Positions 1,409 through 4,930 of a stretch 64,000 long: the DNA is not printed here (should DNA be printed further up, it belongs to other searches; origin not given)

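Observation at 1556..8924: Translationally coupled SNF2 helicase -> SbcD-like nuclease -> SbcC/YhaN-like ATPase operon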

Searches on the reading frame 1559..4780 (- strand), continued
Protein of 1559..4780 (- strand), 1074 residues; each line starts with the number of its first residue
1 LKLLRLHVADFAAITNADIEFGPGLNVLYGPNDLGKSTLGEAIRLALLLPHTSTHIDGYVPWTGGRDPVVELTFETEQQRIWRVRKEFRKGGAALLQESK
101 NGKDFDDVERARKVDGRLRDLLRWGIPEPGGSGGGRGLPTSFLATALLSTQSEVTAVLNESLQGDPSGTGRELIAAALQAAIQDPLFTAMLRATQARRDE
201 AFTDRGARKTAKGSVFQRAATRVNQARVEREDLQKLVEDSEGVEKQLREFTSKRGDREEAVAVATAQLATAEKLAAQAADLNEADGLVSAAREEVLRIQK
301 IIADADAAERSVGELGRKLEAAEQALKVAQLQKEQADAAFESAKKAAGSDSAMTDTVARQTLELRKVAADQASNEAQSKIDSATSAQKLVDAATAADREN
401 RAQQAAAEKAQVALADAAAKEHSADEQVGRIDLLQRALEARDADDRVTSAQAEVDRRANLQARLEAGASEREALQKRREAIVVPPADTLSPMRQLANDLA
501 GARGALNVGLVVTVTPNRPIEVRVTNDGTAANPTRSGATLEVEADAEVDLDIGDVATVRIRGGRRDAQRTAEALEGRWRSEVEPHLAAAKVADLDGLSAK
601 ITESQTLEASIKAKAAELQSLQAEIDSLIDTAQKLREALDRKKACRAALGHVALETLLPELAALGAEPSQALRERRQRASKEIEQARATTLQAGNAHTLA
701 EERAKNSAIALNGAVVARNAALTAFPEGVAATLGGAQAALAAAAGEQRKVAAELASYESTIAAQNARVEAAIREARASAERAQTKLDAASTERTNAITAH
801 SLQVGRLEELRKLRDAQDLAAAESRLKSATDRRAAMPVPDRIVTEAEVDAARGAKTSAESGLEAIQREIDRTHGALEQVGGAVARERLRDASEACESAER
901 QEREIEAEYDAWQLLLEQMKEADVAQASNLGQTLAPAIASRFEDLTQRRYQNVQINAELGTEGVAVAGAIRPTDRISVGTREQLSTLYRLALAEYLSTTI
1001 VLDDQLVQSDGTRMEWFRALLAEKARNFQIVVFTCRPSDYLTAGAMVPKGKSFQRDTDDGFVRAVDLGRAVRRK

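Call 46: find_homologous_proteins(query=window:1559-4780:-, max_evalue=0.00001)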
Query window:1559-4780:- (1074 aa): 820 proteins with E <= 0.00001 among 8000 candidates; the best 120 are listed.
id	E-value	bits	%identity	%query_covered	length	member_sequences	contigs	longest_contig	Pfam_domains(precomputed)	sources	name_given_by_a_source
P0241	0.0e+0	2042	93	100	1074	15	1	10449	PF13476.13,PF02463.26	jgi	jgi:hypothetical protein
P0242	0.0e+0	1849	84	100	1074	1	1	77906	PF13476.13,PF02463.26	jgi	jgi:energy-coupling factor transporter ATP-binding protein EcfA2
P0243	0.0e+0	1751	80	100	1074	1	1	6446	PF13476.13,PF02463.26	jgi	jgi:DNA repair exonuclease SbcCD ATPase subunit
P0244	0.0e+0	1721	79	100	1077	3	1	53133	PF13514.13,PF13175.13,PF13476.13,PF02463.26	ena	-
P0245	0.0e+0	1712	80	100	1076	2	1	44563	PF13175.13,PF13476.13,PF02463.26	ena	-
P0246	0.0e+0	1699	78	100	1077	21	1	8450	PF13175.13,PF13476.13,PF02463.26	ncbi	-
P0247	0.0e+0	1684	77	100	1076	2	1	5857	PF13514.13,PF13175.13,PF13476.13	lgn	-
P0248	0.0e+0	1649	76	100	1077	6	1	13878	PF13476.13,PF02463.26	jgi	-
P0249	0.0e+0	1632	75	100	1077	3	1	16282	PF13514.13,PF13175.13,PF13476.13,PF02463.26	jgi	jgi:DNA repair protein SbcC/Rad50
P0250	0.0e+0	1617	74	100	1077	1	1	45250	PF13514.13,PF13175.13,PF13476.13,PF02463.26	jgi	jgi:energy-coupling factor transporter ATP-binding protein EcfA2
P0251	0.0e+0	1557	72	100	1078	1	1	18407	PF13476.13,PF02463.26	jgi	jgi:hypothetical protein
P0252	0.0e+0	1552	72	100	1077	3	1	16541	PF13476.13,PF02463.26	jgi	-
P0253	0.0e+0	1547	72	100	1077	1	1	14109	PF13476.13,PF02463.26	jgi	jgi:AAA domain-containing protein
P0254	0.0e+0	1541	71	100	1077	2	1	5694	PF13175.13,PF13476.13,PF02463.26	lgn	-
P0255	0.0e+0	1531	71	100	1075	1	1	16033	PF13476.13,PF02463.26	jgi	jgi:hypothetical protein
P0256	0.0e+0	1527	73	97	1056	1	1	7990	PF13514.13,PF13175.13,PF13476.13,PF02463.26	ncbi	-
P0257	0.0e+0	1521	70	100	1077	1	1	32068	PF13514.13,PF13175.13,PF13476.13,PF02463.26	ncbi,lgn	-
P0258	0.0e+0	1512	70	100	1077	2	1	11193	PF13476.13,PF02463.26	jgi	jgi:hypothetical protein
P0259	0.0e+0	1509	70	100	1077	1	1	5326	PF13514.13,PF13476.13,PF02463.26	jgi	jgi:hypothetical protein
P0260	0.0e+0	1502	70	100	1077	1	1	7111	PF13514.13,PF13175.13,PF13476.13,PF02463.26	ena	-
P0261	0.0e+0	1501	70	100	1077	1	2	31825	PF13476.13,PF02463.26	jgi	jgi:hypothetical protein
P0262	0.0e+0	1500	70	100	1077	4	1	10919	PF13476.13,PF02463.26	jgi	-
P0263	0.0e+0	1498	70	100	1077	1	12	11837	PF13476.13,PF02463.26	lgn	-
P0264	0.0e+0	1494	69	100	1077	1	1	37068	PF13476.13,PF02463.26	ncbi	ncbi:MAG: AAA family ATPase [Acidobacteriota bacterium]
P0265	0.0e+0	1481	69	100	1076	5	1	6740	PF13514.13,PF13175.13,PF13476.13,PF02463.26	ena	-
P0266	0.0e+0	1453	68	100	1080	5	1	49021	PF13175.13,PF13476.13,PF02463.26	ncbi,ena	-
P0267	0.0e+0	1449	67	100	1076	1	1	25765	PF13514.13,PF13476.13,PF02463.26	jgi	jgi:hypothetical protein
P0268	0.0e+0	1446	67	100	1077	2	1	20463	PF13514.13,PF13476.13,PF02463.26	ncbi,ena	-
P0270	0.0e+0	1441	67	100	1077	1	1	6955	PF13476.13,PF02463.26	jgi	jgi:hypothetical protein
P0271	0.0e+0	1438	67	100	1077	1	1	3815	PF13175.13,PF13476.13,PF02463.26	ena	-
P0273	0.0e+0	1424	66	100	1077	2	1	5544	PF13476.13,PF02463.26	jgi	jgi:energy-coupling factor transporter ATP-binding protein EcfA2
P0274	0.0e+0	1423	67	100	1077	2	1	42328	PF13514.13,PF13175.13,PF13476.13,PF02463.26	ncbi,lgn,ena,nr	ncbi:MAG TPA: AAA family ATPase [Candidatus Binataceae bacterium]|nr:AAA family ATPase [Candidatus B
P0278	0.0e+0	1415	66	100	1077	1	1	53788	PF13476.13,PF02463.26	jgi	jgi:chromosome segregation ATPase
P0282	0.0e+0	1383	64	100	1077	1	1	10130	PF13175.13,PF13476.13,PF02463.26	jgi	jgi:DNA repair exonuclease SbcCD ATPase subunit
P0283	0.0e+0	1379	68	95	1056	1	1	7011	PF13514.13,PF13175.13,PF13476.13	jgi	jgi:hypothetical protein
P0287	0.0e+0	1353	63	100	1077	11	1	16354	PF13175.13,PF13476.13,PF02463.26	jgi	-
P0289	0.0e+0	1333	62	100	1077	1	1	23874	PF13514.13,PF13476.13,PF02463.26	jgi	jgi:DNA repair exonuclease SbcCD ATPase subunit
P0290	0.0e+0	1329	62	100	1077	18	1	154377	PF13175.13,PF13476.13,PF02463.26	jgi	jgi:DNA repair exonuclease SbcCD ATPase subunit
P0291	0.0e+0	1328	62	100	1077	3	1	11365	PF13514.13,PF13175.13,PF13476.13,PF02463.26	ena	-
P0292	0.0e+0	1328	62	100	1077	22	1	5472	PF13175.13,PF13476.13,PF02463.26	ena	-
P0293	0.0e+0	1319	62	100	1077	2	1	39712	PF13514.13,PF13476.13,PF02463.26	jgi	jgi:DNA repair exonuclease SbcCD ATPase subunit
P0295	0.0e+0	1305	62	100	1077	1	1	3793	PF13514.13,PF13476.13,PF02463.26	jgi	jgi:DNA repair exonuclease SbcCD ATPase subunit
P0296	0.0e+0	1304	61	100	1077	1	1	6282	PF13514.13,PF13175.13,PF13476.13,PF02463.26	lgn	-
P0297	0.0e+0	1302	62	100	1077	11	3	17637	PF13476.13,PF02463.26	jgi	jgi:hypothetical protein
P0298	0.0e+0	1301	61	100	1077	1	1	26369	PF13514.13,PF13175.13,PF13476.13,PF02463.26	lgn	-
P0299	0.0e+0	1297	62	100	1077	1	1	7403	PF13175.13,PF13476.13,PF02463.26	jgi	jgi:hypothetical protein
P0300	0.0e+0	1291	61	100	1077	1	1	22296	PF13514.13,PF13476.13,PF02463.26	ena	-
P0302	0.0e+0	1283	61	100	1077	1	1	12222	PF13175.13,PF13476.13,PF02463.26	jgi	jgi:hypothetical protein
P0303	0.0e+0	1280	61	100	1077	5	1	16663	PF13476.13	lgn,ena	-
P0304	0.0e+0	1280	61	100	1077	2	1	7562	PF13175.13,PF13476.13,PF02463.26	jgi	jgi:energy-coupling factor transporter ATP-binding protein EcfA2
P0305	0.0e+0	1280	60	100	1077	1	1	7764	PF13476.13,PF02463.26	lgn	-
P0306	0.0e+0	1279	61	100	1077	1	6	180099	PF13476.13,PF02463.26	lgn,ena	-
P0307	0.0e+0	1278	61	100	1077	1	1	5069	PF13514.13,PF13175.13,PF13476.13,PF02463.26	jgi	jgi:energy-coupling factor transporter ATP-binding protein EcfA2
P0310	0.0e+0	1275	61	100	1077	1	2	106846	PF13476.13,PF02463.26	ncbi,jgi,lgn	jgi:DNA repair exonuclease SbcCD ATPase subunit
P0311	0.0e+0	1274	61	100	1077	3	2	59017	PF13175.13,PF13476.13,PF02463.26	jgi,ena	-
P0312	0.0e+0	1271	59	100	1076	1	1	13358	PF13514.13,PF13175.13,PF13476.13,PF02463.26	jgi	jgi:AAA domain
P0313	0.0e+0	1269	60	100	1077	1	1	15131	PF13175.13,PF13476.13,PF02463.26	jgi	jgi:DNA repair ATPase RecN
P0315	0.0e+0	1269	60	100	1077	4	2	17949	PF13514.13,PF13175.13,PF13476.13,PF02463.26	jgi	jgi:hypothetical protein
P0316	0.0e+0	1268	60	100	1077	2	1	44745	PF13175.13,PF13476.13,PF02463.26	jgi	jgi:hypothetical protein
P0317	0.0e+0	1268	60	100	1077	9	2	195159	PF13476.13,PF02463.26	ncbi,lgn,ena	-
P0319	0.0e+0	1265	60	100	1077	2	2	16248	PF13476.13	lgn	-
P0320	0.0e+0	1265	60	100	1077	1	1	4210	PF13514.13,PF13175.13,PF13476.13,PF02463.26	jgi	jgi:nucleoid DNA-binding protein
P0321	0.0e+0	1262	61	100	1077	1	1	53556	PF13175.13,PF13476.13,PF02463.26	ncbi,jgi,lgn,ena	-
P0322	0.0e+0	1261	61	100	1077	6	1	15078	PF13175.13,PF13476.13,PF02463.26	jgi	jgi:hypothetical protein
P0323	0.0e+0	1261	61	100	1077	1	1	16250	PF13175.13,PF13476.13,PF02463.26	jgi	jgi:hypothetical protein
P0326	0.0e+0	1258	60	100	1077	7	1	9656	PF13175.13,PF13476.13,PF02463.26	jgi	jgi:hypothetical protein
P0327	0.0e+0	1257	59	100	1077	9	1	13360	PF13476.13,PF02463.26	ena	-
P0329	0.0e+0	1256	60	100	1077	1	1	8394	PF13476.13,PF02463.26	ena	-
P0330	0.0e+0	1256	60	100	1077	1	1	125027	PF13175.13,PF13476.13,PF02463.26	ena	-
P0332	0.0e+0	1256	60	100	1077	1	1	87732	PF13514.13,PF13476.13,PF02463.26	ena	-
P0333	0.0e+0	1255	60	100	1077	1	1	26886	PF13476.13,PF02463.26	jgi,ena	jgi:chromosome segregation ATPase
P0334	0.0e+0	1254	60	100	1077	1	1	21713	PF13175.13,PF13476.13,PF02463.26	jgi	jgi:hypothetical protein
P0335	0.0e+0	1254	59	100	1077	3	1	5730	PF13476.13,PF02463.26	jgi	jgi:DNA repair exonuclease SbcCD ATPase subunit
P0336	0.0e+0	1254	60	100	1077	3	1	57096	PF13476.13,PF02463.26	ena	-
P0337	0.0e+0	1253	60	100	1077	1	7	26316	PF13476.13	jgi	jgi:hypothetical protein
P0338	0.0e+0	1253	59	100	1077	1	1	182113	PF13476.13,PF02463.26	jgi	jgi:AAA domain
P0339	0.0e+0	1253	60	100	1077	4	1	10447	PF13175.13,PF13476.13,PF02463.26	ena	-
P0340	0.0e+0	1252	59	100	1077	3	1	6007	PF13175.13,PF13476.13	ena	-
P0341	0.0e+0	1252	59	100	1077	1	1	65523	PF13476.13,PF02463.26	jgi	jgi:hypothetical protein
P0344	0.0e+0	1250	60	100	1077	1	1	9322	PF13175.13,PF13476.13,PF02463.26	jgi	jgi:hypothetical protein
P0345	0.0e+0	1250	59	100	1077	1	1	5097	PF13514.13,PF13175.13,PF13476.13,PF02463.26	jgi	jgi:hypothetical protein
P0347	0.0e+0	1250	59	100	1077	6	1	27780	PF13476.13,PF02463.26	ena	-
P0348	0.0e+0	1250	59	100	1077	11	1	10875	PF13175.13,PF13476.13,PF02463.26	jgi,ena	-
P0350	0.0e+0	1247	60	100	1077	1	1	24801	PF13514.13,PF13175.13,PF13476.13,PF02463.26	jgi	jgi:hypothetical protein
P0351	0.0e+0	1246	60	100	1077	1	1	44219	PF13175.13,PF13476.13,PF02463.26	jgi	jgi:AAA domain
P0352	0.0e+0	1246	59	100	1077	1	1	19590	PF13514.13,PF13175.13,PF13476.13,PF02463.26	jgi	jgi:energy-coupling factor transporter ATP-binding protein EcfA2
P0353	0.0e+0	1245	59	100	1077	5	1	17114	PF13175.13,PF13476.13,PF02463.26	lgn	-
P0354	0.0e+0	1245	60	100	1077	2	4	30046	PF13175.13,PF13476.13,PF02463.26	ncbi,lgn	-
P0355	0.0e+0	1244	59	100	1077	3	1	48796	PF13476.13,PF02463.26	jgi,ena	-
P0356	0.0e+0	1244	59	100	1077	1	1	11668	PF13476.13,PF02463.26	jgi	jgi:DNA repair exonuclease SbcCD ATPase subunit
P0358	0.0e+0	1243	59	100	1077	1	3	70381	PF13476.13,PF02463.26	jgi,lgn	jgi:hypothetical protein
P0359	0.0e+0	1243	59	100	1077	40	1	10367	PF13514.13,PF13175.13,PF13476.13,PF02463.26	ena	-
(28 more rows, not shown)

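Call 65: predict_structure(alignment_id=A3)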
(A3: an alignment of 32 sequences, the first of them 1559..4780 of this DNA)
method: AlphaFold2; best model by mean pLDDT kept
length: 1074 residues; sequences in the alignment: 32
mean_pLDDT: 67.1   pTM: 0.30
mean pLDDT of the five models: 67.1, 66.0, 64.8, 63.6, 63.2
residues with pLDDT >= 90: 51; 70-90: 460; 50-70: 350; < 50: 213
segments of 3 or more residues with pLDDT < 50: 13-37, 103-149, 184-187, 197-222, 348-351, 880-895, 922-936, 945-979, 1006-1012, 1050-1057, 1072-1074
pLDDT, mean of each block of 10 residues (from residue 1): 67 43 35 43 60 57 65 63 71 59 46 42 38 36 46 54 52 54 49 47 38 39 54 61 75 80 81 73 69 71 68 71 75 72 52 59 79 85 86 89 89 89 88 91 89 89 88 88 83 85 66 59 54 55 52 51 66 85 86 87 88 88 87 89 88 87 87 89 89 89 89 88 83 84 81 74 66 71 76 74 73 70 75 68 71 81 79 61 45 50 56 55 46 49 46 35 34 40 61 67 53 60 72 64 58 45 63 42
secondary structure, 60 per line:
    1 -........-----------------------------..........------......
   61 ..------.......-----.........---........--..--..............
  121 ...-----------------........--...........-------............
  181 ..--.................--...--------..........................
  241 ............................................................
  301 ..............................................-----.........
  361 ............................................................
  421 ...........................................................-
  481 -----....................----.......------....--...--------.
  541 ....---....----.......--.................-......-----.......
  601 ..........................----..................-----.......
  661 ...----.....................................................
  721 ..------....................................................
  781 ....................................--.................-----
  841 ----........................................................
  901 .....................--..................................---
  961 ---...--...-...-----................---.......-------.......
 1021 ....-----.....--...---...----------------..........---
elements in order (helices of 4 or more, strands of 3 or more residues): E2-9 H39-48 H55-62 E69-75 E81-89 E93-100 H107-123 H141-148 H151-161 H169-182 H185-201 H215-346 H352-479 H486-505 E510-516 E523-526 E529-531 E540-544 E548-551 E556-562 H565-581 H583-588 H594-626 H631-648 H654-663 H668-722 H729-816 H819-835 H845-921 H924-957 E964-966 E969-971 H981-996 E1000-1003 H1014-1024 E1030-1034 E1062-1066 H1067-1071
